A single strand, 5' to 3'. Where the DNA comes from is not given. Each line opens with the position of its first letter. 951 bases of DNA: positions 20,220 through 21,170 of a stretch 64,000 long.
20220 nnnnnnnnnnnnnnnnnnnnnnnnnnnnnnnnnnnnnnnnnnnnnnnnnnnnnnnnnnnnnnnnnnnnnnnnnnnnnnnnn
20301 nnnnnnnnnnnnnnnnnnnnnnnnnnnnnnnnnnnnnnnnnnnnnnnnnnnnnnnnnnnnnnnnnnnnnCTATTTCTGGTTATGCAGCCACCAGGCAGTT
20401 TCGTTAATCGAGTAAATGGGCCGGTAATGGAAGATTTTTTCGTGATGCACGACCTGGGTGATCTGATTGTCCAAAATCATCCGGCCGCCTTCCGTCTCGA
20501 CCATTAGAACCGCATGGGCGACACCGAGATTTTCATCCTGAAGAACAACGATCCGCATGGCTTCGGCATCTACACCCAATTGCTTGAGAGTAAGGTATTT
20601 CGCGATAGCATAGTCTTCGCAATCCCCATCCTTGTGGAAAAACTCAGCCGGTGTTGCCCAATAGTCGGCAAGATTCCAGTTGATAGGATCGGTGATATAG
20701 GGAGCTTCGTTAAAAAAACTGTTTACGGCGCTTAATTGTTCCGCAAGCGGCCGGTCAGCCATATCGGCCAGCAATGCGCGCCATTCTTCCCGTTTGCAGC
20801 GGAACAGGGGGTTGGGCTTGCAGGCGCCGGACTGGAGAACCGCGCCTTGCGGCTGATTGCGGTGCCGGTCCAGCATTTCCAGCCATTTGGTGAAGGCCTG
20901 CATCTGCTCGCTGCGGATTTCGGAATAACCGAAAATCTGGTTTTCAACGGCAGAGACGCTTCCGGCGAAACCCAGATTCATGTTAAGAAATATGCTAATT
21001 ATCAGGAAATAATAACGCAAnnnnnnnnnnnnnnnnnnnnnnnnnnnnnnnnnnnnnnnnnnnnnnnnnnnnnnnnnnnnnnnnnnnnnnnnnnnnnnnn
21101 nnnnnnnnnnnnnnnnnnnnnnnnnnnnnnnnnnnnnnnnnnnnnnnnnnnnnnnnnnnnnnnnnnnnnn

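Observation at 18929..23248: LapG-type periplasmic protease flanked by two receptor-like proteins whose cyclic-di-GMP domains all look catalytically dead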

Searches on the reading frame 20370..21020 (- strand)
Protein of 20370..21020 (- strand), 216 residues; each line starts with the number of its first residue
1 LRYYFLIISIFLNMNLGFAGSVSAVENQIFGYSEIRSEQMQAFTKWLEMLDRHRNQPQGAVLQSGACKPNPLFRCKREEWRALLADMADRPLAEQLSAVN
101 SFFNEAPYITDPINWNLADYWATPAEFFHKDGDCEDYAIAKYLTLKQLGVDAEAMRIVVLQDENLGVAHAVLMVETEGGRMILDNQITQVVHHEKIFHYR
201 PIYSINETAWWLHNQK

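Call 3: search_protein_families(library=pfam, proteins=[window:20370-21020:-], max_evalue=1)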
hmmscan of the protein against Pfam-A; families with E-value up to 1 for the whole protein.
window:20370-21020:- (216 aa): 3 families
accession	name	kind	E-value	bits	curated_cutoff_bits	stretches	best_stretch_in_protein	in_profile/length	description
PF06035.17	Peptidase_C93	-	2.1e-20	73.5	27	1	91-211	37-154/162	Bacterial transglutaminase-like cysteine proteinase BTLCP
PF04473.18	DUF553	-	0.00011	22.2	20.5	1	118-188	47-116/140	Transglutaminase-like domain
PF01841.26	Transglut_core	-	0.14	12.9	23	1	94-154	16-74/108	Transglutaminase-like superfamily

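Call 4: search_protein_families(library=ncbifam, proteins=[window:20370-21020:-], max_evalue=1)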
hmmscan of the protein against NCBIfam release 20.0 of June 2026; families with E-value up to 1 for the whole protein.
window:20370-21020:- (216 aa): 1 family
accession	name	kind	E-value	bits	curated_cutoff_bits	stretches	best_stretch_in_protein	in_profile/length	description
NF045674.1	CystProtLapG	equivalog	6.5e-30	104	320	1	76-215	47-190/221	cysteine protease LapG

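Call 29: search_solved_structures(query=window:20370-21020:-, max_evalue=0.01, show_alignments=3)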
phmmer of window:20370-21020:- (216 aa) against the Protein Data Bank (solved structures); distinct sequences matched with E-value up to 0.01: 2.
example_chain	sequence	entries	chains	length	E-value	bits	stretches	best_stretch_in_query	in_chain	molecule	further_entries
4fgo_A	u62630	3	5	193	7.5e-23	84.6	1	78-213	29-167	Periplasmic protein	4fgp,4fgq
4u65_E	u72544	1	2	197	2.2e-19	73.2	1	76-212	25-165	Putative cystine protease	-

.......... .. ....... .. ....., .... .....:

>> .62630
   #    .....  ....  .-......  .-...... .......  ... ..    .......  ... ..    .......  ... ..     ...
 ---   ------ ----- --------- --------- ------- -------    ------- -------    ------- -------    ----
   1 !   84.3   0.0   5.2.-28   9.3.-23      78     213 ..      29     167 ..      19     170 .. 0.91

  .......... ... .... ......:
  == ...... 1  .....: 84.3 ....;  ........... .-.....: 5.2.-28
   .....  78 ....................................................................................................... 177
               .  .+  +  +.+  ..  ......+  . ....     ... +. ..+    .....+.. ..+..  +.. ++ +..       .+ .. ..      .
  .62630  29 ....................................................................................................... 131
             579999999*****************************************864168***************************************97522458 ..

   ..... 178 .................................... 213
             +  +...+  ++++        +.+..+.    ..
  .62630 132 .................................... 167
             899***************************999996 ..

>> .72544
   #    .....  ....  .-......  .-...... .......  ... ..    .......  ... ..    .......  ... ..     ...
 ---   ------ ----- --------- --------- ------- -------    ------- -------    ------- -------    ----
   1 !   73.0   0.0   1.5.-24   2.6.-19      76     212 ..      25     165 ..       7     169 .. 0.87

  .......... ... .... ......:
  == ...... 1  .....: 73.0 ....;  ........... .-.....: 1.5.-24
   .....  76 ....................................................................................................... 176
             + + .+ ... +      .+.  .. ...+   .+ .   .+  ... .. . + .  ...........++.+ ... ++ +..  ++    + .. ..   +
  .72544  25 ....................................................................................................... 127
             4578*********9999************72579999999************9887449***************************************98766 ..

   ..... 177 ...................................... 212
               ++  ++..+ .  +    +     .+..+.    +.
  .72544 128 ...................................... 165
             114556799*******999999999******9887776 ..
